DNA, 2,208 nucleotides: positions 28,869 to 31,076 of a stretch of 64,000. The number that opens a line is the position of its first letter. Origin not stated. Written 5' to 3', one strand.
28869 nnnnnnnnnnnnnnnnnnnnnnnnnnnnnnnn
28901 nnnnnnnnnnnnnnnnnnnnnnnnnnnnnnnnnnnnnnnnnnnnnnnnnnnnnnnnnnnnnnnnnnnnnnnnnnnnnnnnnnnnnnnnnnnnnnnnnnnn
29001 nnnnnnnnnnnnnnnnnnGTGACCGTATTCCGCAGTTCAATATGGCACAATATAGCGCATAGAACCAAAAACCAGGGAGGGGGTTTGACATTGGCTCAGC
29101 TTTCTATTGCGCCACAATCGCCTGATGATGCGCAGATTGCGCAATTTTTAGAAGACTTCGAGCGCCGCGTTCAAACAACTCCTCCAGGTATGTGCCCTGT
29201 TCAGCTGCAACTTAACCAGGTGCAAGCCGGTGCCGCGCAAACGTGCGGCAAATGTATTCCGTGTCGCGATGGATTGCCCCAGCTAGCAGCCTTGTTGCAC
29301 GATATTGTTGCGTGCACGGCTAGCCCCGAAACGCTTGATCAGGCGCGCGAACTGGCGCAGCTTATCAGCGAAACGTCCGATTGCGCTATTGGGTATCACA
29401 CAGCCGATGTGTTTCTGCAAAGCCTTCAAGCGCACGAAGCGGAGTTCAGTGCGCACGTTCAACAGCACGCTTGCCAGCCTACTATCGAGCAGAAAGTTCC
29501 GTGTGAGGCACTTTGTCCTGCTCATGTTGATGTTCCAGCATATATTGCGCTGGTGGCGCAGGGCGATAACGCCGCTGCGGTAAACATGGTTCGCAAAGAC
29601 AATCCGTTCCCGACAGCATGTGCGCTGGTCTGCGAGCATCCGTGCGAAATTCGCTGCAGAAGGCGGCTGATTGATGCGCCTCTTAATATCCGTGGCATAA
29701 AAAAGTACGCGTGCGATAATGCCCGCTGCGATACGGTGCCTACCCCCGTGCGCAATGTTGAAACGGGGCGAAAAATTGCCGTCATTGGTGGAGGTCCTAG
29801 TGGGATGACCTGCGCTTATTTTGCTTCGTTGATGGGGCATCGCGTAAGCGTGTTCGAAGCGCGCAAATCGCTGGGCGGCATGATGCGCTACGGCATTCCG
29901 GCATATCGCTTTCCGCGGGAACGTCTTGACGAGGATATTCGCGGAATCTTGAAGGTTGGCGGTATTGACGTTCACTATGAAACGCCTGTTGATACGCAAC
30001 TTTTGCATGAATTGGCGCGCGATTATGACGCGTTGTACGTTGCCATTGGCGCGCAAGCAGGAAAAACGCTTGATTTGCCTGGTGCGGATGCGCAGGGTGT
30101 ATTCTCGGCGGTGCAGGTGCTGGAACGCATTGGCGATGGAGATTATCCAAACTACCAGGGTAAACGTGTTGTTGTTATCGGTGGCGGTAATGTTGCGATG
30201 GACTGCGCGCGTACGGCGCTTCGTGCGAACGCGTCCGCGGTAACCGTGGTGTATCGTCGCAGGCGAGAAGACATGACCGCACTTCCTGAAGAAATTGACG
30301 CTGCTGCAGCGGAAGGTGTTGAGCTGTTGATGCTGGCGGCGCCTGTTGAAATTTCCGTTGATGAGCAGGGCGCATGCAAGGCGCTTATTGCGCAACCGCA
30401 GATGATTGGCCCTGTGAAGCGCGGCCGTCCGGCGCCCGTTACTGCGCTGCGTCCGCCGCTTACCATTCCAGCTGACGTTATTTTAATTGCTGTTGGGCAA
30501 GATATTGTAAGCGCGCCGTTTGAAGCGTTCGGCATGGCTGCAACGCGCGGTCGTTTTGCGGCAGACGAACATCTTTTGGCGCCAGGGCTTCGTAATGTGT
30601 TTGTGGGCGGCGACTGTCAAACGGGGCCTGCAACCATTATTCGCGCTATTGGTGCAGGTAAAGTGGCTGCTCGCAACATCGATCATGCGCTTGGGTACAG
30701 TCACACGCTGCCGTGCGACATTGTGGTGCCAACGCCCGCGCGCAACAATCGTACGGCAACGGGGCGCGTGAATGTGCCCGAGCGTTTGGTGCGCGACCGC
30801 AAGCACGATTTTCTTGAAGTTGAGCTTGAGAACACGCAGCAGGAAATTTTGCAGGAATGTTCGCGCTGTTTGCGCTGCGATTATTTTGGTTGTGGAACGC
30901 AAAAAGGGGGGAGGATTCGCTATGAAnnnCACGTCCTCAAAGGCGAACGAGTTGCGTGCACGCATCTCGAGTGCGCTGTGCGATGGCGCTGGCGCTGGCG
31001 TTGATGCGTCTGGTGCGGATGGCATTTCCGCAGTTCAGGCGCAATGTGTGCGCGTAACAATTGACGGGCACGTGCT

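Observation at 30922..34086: fdhA is a selenoprotein: in-frame TGA plus SECIS-like hairpin merges two ORF-track fragments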

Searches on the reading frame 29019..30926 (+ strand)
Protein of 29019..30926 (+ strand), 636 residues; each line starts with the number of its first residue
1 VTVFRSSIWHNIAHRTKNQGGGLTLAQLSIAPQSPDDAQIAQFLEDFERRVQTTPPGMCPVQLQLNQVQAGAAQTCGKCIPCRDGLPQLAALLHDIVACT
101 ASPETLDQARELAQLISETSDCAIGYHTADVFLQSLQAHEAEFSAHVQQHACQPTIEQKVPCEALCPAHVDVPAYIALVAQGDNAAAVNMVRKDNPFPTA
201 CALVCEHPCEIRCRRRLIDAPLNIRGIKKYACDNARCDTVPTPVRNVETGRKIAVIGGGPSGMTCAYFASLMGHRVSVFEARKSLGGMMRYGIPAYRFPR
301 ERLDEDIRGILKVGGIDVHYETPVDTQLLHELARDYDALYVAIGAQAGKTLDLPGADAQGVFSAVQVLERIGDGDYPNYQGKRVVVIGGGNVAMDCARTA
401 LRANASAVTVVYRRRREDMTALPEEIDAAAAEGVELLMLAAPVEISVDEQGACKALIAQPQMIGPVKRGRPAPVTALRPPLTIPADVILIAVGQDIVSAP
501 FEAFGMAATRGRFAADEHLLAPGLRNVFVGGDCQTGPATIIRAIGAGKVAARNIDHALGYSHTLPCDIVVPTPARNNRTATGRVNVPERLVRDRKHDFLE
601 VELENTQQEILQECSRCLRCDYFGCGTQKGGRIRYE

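Call 8: search_protein_families(library=pfam, proteins=[window:29019-30926:+])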
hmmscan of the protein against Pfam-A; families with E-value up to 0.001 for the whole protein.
window:29019-30926:+ (636 aa): 13 families
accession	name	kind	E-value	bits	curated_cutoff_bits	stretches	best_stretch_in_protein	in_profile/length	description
PF07992.20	Pyr_redox_2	-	8.9e-37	127.5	26.1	2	252-547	2-291/291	Pyridine nucleotide-disulphide oxidoreductase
PF10589.14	NADH_4Fe-4S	-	1.1e-18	67.3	23.5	1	69-146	8-85/85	NADH-ubiquinone oxidoreductase-F iron-sulfur binding region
PF14691.11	Fer4_20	-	2.7e-14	53.4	25.8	1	158-236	28-109/113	Dihydroprymidine dehydrogenase domain II, 4Fe-4S cluster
PF00070.33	Pyr_redox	-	1.7e-12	48.1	22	2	383-454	1-75/82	Pyridine nucleotide-disulphide oxidoreductase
PF13450.12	NAD_binding_8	-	2e-09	38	21.9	1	255-290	1-36/68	NAD(P)-binding Rossmann-like domain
PF13738.12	Pyr_redox_3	-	8.1e-09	35.6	30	1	375-416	158-198/305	Pyridine nucleotide-disulphide oxidoreductase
PF13241.12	NAD_binding_7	-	3.3e-08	34.5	22.1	1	379-438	5-66/104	Putative NAD(P)-binding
PF12831.13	FAD_oxidored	-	8.8e-08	32.3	27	1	253-292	2-41/416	FAD dependent oxidoreductase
PF03486.20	HI0933_like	-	5.1e-07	29.8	50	1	252-286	2-36/244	HI0933-like protein Rossmann domain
PF01262.27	AlaDh_PNT_C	-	2.5e-06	27.5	23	0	244-283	23-61/214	Alanine dehydrogenase/PNT, C-terminal domain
PF01266.30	DAO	-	3.2e-06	27.4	27.9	1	252-286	1-35/353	FAD dependent oxidoreductase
PF01946.23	Thi4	-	1.4e-05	24.9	26.2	1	252-292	19-60/235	Thi4 family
PF00890.30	FAD_binding_2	-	4e-05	23.4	20.4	0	253-289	2-38/414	FAD binding domain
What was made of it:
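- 29019..30929 (+): Upstream partner gene: an NfnB/GltD-type NAD(P)H-binding FAD/Fe-S subunit (NuoF-type 4Fe-4S region + Fer4_20 + Pyr_redox_2). Its stop overlaps the fdhA start by 8 nt (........). The exact start codon is uncertain; relatives are called at 612-629 aa. Pfam, call 8.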

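Call 15: search_protein_families(library=ncbifam, proteins=[window:29019-30926:+], max_evalue=0.00001)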
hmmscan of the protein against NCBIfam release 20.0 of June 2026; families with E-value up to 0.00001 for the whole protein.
window:29019-30926:+ (636 aa): 27 families (the best 25 are shown)
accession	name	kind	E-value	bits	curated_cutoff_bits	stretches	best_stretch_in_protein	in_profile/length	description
NF009410.0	PRK12771.1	subfamily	4.3e-174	580.2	516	1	115-625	3-517/566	NAD(P)-binding protein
NF009454.0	PRK12814.1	equivalog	2.3e-105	353.4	916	1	159-621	101-573/657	putative NADPH-dependent glutamate synthase small subunit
TIGR03315.1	Se_ygfK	equivalog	8.6e-85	285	835.3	1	160-623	445-889/1012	putative selenate reductase subunit YgfK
TIGR01316.1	gltA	equivalog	1.8e-84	284.1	471.75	1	146-556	22-447/449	NADPH-dependent glutamate synthase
NF009414.0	PRK12778.1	equivalog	8.9e-83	278.8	1103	1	159-558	336-749/752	bifunctional dihydroorotate dehydrogenase B NAD binding subunit/NADPH-dependent glutamate synthase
NF010590.0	PRK13984.1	equivalog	1.3e-76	258.1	946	1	143-558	180-606/611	putative oxidoreductase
NF009413.0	PRK12775.1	equivalog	6.8e-68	229.4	1895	1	159-565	338-761/1006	putative trifunctional 2-polyprenylphenol hydroxylase/glutamate synthase subunit beta/ferritin domain-containing protein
TIGR01318.1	gltD_gamma_fam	subfamily_domain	1.8e-66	224.6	482.95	1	144-555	34-462/467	glutamate synthase, small subunit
NF009408.0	PRK12769.1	equivalog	1.1e-58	198.9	1003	1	145-560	220-653/659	formate-dependent uric acid utilization protein AegA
NF009415.0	PRK12779.1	equivalog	1.5e-57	195.2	1519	1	156-560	204-628/944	putative bifunctional glutamate synthase subunit beta/2-polyprenylphenol hydroxylase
NF009451.0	PRK12809.1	equivalog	2.4e-53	181.4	1154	1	156-554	213-630/639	formate-dependent uric acid utilization protein YgfT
NF009409.0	PRK12770.1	subfamily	4e-51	174.1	343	1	247-558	15-350/360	putative glutamate synthase subunit beta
TIGR01317.1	GOGAT_sm_gam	subfamily_domain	3.5e-49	168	447.7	1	163-565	55-485/485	glutamate synthase small subunit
NF045663.1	diclust_near_Sec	equivalog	1.3e-42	145.9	530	1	155-347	13-201/759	pyridine nucleotide-disulfide oxidoreductase/dicluster-binding protein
NF045599.1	bili_reduct_long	exception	4.3e-22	78.1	750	1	244-551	375-638/641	bilirubin reductase, long form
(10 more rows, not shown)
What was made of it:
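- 29019..30929 (+): NCBIfam PRK12771, 580 bits, call 15.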

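Call 47: search_solved_structures(query=window:29019-30926:+, max_evalue=1e-10)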
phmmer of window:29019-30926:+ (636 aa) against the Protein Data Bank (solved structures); distinct sequences matched with E-value up to 1e-10: 12.
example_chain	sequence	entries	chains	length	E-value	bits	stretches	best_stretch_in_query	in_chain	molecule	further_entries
9bov_A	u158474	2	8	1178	2.2e-95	323.6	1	159-627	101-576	Molybdopterin oxidoreductase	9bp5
9n5u_A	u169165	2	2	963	1.6e-83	284.4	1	161-556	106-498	NfnA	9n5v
8oh5_C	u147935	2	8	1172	2.3e-76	260.8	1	158-626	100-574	Formate dehydrogenase-O, major subunit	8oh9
5vj7_A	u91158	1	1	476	1.2e-69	238.6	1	160-556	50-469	Oxidoreductase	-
5jca_L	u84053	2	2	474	5.5e-68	233.1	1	160-556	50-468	NADH-dependent Ferredoxin:NADP Oxidoreductase (NfnI) subunit alpha | NADH-dependent Ferredoxin:NADP Oxidoreductase subunit alpha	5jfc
4ylf_B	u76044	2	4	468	1.3e-65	225.2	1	161-555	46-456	Dihydropyrimidine dehydrogenase subunit A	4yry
2vdc_G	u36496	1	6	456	3.8e-42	147.7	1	159-557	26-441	GLUTAMATE SYNTHASE [NADPH] SMALL CHAIN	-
6s6s_G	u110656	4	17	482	5.9e-42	147.1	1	159-557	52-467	Glutamate synthase [NADPH] small chain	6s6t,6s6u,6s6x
7mfm_I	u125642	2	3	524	1e-37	133.1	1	165-408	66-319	Glutamate synthase (NADPH) small chain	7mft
1h7x_A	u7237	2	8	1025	3.5e-28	101.6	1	160-447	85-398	DIHYDROPYRIMIDINE DEHYDROGENASE | Dihydropyrimidine dehydrogenase [NADP(+)]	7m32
7m31_A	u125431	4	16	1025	3.7e-28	101.5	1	160-447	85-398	Dihydropyrimidine dehydrogenase [NADP(+)]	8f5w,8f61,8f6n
1gt8_A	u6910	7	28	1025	3.8e-28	101.5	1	160-447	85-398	DIHYDROPYRIMIDINE DEHYDROGENASE | Dihydropyrimidine dehydrogenase [NADP(+)]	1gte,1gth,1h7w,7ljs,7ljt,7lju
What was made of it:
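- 29019..30929 (+): PDB matches 9bov, 9n5u, 8oh5, 5jca and 4ylf, call 47.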
